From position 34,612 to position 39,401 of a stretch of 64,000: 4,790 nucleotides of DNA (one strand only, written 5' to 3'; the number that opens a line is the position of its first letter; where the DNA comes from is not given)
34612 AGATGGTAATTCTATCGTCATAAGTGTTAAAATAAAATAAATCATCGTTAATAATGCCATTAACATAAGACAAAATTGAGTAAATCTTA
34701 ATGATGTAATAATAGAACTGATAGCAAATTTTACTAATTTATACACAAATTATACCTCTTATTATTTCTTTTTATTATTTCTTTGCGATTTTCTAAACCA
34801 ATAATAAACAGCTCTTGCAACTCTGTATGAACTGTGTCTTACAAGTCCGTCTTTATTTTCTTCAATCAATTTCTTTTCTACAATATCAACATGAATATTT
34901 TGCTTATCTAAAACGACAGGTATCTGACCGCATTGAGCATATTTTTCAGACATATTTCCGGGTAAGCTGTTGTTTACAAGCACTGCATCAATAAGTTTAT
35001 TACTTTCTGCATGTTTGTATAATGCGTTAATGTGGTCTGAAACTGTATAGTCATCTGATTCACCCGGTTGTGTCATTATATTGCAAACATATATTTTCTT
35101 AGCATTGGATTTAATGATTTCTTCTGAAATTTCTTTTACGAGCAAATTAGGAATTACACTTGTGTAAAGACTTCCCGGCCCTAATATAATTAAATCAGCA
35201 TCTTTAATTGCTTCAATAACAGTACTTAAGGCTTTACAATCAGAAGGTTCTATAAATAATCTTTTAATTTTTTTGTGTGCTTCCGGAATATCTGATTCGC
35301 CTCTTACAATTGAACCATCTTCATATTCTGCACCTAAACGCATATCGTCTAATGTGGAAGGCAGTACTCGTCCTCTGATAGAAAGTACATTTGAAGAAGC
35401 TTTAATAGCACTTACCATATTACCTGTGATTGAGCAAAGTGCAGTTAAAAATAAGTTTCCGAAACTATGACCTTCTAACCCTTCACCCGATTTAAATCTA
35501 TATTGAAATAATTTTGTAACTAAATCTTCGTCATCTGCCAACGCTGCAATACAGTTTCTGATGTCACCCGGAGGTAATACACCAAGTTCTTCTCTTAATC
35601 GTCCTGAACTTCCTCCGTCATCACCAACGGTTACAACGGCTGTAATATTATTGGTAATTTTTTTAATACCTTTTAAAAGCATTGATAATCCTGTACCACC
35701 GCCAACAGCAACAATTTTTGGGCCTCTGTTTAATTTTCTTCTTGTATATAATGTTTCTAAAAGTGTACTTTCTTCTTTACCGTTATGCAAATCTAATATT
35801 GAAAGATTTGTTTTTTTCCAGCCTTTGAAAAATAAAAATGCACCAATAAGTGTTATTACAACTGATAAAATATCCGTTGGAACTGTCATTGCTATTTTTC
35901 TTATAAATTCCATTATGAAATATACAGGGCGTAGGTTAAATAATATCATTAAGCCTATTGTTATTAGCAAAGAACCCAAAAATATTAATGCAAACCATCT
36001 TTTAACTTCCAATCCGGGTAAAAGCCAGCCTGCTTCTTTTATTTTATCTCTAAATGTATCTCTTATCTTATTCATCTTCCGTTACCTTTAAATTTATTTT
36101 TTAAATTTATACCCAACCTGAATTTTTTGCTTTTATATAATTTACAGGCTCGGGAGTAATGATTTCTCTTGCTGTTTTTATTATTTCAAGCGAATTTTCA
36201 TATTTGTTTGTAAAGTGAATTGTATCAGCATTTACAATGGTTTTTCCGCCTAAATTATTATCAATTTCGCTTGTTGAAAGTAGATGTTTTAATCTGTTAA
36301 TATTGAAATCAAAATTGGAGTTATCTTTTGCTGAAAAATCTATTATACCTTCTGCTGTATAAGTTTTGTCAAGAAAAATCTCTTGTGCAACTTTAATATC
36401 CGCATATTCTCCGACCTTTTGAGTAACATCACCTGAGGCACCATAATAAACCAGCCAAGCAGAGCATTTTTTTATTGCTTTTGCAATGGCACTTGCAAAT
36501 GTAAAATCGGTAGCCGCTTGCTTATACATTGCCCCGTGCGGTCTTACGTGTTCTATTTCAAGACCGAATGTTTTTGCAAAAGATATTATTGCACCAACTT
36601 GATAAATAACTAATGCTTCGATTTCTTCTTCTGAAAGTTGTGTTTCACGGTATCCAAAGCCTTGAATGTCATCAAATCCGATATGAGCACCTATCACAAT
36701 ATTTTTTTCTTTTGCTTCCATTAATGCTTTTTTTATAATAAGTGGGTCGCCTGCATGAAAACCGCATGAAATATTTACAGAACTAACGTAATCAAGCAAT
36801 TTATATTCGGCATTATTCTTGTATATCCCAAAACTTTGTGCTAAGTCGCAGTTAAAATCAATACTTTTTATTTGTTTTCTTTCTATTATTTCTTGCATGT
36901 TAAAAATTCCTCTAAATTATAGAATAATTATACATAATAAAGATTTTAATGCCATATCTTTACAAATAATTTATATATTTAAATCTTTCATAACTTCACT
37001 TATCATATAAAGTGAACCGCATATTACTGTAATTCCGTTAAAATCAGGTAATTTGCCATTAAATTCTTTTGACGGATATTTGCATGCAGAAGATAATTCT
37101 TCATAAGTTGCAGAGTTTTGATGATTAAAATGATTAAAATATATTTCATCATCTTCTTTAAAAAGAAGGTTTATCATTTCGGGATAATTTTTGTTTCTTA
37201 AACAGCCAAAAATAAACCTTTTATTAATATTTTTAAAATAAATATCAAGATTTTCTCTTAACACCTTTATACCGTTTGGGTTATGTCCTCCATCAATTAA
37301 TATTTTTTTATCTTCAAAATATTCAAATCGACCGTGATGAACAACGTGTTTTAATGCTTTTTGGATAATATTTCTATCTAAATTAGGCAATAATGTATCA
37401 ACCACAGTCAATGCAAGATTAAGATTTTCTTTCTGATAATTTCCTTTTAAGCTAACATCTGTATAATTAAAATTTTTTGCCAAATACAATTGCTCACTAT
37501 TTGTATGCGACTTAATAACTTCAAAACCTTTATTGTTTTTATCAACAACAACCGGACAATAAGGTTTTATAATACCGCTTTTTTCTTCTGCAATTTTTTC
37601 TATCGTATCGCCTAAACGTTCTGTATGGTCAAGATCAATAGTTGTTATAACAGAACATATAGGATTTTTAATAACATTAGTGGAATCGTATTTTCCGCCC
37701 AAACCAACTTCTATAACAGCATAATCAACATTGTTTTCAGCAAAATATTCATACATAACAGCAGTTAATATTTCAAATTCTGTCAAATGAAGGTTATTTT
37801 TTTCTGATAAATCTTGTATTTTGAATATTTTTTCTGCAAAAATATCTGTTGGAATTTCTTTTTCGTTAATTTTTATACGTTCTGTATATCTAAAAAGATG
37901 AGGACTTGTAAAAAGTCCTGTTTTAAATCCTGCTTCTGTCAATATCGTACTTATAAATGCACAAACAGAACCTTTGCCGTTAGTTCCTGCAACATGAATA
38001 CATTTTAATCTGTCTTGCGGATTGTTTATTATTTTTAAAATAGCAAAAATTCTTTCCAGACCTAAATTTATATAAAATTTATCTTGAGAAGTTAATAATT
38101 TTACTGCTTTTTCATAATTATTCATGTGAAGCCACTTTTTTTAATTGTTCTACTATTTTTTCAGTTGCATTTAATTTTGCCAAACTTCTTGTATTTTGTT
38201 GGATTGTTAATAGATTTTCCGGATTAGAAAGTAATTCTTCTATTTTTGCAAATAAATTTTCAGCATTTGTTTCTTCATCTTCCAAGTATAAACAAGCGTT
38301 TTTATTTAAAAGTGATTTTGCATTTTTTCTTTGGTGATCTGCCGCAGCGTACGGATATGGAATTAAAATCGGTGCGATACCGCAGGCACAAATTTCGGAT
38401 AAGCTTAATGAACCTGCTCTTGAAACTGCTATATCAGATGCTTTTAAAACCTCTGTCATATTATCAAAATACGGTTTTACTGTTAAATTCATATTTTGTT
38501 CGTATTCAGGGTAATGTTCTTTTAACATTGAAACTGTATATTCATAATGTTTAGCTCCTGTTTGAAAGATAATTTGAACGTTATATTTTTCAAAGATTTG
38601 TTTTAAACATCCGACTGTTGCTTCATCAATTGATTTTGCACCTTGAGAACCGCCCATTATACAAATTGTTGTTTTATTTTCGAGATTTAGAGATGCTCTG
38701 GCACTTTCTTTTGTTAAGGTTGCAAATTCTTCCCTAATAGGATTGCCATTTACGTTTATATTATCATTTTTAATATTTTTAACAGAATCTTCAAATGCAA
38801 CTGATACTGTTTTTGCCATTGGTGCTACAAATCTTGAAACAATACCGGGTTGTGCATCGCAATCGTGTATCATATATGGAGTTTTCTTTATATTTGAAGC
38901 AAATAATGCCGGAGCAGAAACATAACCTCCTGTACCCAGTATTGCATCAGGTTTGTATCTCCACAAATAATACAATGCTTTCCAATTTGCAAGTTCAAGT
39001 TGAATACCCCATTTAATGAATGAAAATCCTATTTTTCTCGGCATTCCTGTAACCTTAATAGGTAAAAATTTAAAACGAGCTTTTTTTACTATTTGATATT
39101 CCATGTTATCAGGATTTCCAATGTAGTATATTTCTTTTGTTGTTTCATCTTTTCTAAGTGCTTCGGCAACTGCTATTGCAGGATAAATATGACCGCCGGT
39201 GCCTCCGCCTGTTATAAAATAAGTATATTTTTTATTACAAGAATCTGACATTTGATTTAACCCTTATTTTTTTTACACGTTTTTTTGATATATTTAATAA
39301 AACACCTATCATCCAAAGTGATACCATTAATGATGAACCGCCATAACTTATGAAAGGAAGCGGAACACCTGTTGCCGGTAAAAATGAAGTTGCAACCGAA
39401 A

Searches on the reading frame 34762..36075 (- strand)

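Call 50: search_protein_families(library=pfam, proteins=[window:34762-36075:-], max_evalue=0.0001)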
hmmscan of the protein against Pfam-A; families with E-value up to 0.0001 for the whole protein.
window:34762-36075:- (437 aa): 1 family
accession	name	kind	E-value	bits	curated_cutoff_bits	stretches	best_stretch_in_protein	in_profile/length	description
PF01933.23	CofD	-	5.5e-115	384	30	1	121-402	1-288/290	2-phospho-L-lactate transferase CofD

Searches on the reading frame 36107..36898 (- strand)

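Call 50: search_protein_families(library=pfam, proteins=[window:36107-36898:-], max_evalue=0.0001)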
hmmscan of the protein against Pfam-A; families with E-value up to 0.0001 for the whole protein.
window:36107-36898:- (263 aa): 1 family
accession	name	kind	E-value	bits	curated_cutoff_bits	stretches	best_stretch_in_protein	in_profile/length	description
PF03746.21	LamB_YcsF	-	8.5e-60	202.8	22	1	13-246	1-237/239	LamB/YcsF family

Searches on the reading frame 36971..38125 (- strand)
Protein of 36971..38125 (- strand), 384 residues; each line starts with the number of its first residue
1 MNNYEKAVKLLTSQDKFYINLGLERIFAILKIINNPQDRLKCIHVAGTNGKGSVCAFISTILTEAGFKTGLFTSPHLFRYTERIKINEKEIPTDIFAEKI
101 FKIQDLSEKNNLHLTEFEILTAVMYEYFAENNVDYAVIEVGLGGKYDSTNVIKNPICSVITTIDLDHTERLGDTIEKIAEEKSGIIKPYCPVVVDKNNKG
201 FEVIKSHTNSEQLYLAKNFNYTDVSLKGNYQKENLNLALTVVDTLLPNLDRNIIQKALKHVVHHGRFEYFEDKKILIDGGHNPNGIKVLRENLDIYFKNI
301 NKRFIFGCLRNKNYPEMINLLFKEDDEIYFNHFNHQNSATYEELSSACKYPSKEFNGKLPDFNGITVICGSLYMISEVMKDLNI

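Call 50: search_protein_families(library=pfam, proteins=[window:36971-38125:-], max_evalue=0.0001)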
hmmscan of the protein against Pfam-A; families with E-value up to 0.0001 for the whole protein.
window:36971-38125:- (384 aa): 2 families
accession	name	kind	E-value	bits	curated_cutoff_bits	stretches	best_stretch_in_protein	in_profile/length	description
PF08245.18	Mur_ligase_M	-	7.1e-09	36.3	24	1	45-199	1-126/200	Mur ligase middle domain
PF02875.26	Mur_ligase_C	-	4.4e-06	28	28.4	1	265-349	1-92/127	Mur ligase, glutamate ligase domain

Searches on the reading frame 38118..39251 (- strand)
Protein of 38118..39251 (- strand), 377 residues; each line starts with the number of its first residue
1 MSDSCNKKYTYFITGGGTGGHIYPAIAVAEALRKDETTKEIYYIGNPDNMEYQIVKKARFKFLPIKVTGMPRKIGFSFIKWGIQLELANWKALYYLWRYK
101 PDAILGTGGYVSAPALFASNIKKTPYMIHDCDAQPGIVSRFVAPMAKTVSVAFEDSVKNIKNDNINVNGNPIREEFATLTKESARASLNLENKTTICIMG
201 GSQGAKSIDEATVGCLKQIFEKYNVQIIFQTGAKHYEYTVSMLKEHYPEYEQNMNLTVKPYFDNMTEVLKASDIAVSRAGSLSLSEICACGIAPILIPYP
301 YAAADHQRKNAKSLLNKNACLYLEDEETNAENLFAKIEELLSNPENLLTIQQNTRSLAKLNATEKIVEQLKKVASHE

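Call 50: search_protein_families(library=pfam, proteins=[window:38118-39251:-], max_evalue=0.0001)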
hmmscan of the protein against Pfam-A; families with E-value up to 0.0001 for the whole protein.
window:38118-39251:- (377 aa): 2 families
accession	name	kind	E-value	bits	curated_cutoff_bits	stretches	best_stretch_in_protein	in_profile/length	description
PF04101.22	Glyco_tran_28_C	-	1.4e-38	132.9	22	1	195-368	1-164/166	Glycosyltransferase family 28 C-terminal domain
PF03033.26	Glyco_transf_28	-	1.1e-29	103.7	26.2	1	12-149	2-137/139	Glycosyltransferase family 28 N-terminal domain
